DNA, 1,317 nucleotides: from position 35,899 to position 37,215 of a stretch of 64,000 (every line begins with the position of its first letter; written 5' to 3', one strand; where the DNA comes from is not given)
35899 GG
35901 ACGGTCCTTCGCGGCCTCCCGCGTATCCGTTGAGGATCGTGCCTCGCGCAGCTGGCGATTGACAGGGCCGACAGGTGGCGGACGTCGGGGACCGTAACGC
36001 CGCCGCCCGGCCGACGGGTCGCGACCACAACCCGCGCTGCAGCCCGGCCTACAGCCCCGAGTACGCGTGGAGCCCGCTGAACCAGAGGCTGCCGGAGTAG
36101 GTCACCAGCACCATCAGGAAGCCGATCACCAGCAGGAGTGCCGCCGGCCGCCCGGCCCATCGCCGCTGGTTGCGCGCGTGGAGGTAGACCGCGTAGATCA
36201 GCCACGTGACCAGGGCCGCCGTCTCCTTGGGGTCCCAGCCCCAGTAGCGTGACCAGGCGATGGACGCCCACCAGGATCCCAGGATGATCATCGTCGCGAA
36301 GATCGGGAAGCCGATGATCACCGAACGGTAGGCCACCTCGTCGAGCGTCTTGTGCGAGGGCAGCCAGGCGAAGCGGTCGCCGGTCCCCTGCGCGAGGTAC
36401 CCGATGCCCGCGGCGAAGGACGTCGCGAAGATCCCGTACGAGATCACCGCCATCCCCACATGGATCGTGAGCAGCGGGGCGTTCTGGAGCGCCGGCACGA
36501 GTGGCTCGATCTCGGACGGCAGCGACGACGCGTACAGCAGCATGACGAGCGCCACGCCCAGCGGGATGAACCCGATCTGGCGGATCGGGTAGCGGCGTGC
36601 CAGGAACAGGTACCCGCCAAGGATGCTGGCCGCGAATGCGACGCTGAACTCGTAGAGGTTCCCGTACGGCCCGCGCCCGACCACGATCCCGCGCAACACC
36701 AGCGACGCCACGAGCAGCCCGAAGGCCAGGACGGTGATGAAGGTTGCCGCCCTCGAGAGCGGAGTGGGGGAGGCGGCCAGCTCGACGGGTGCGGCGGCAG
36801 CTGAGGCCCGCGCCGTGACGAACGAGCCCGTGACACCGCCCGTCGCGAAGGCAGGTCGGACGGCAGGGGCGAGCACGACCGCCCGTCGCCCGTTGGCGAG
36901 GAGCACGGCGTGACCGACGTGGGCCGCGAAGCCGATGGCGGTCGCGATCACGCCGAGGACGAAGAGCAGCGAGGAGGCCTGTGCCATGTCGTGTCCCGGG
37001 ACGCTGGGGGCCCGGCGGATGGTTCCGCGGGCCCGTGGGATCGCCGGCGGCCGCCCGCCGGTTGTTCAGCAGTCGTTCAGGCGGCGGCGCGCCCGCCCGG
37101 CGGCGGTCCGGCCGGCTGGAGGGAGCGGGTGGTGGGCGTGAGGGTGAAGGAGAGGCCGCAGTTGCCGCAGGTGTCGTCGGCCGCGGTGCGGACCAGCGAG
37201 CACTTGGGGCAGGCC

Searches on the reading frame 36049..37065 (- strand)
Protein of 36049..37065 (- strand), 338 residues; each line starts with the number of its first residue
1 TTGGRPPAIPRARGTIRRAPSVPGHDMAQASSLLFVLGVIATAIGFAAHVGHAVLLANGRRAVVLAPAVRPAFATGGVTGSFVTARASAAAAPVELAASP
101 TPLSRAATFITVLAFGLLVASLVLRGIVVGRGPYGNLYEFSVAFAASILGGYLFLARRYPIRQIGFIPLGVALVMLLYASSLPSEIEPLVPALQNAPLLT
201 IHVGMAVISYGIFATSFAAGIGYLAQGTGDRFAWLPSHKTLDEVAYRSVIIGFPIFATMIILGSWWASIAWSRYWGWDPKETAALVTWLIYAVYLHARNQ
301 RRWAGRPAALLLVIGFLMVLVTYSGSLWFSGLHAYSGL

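Call 6: search_protein_families(library=pfam, proteins=[window:36049-37065:-])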
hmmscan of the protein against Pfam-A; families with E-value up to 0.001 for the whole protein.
window:36049-37065:- (338 aa): 1 family
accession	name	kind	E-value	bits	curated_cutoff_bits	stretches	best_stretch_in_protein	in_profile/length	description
PF01578.25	Cytochrom_C_asm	-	1.3e-40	139.7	29.9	1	136-333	3-212/212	Cytochrome C assembly protein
